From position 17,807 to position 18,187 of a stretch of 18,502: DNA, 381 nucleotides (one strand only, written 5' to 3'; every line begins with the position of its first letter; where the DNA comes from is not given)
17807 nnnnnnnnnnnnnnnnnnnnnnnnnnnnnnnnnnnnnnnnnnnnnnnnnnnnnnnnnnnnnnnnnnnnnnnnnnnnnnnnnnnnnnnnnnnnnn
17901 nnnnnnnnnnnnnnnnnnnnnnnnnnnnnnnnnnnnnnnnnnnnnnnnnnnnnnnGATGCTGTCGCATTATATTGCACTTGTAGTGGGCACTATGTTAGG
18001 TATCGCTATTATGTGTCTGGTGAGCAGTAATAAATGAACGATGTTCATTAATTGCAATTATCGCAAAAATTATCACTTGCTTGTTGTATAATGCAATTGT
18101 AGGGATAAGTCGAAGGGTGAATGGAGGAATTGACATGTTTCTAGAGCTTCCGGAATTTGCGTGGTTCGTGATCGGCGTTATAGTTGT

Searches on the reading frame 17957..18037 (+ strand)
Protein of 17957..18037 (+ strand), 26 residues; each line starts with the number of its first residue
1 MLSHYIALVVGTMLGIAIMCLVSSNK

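Call 35: search_protein_families(library=pfam, proteins=[window:17957-18037:+], max_evalue=0.1)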
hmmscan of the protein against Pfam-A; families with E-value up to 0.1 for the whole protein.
window:17957-18037:+ (26 aa): 1 family
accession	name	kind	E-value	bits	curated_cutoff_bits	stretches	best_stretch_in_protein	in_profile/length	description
PF12664.12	DUF3789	-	0.02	15.1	22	1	5-22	5-22/32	Protein of unknown function (DUF3789)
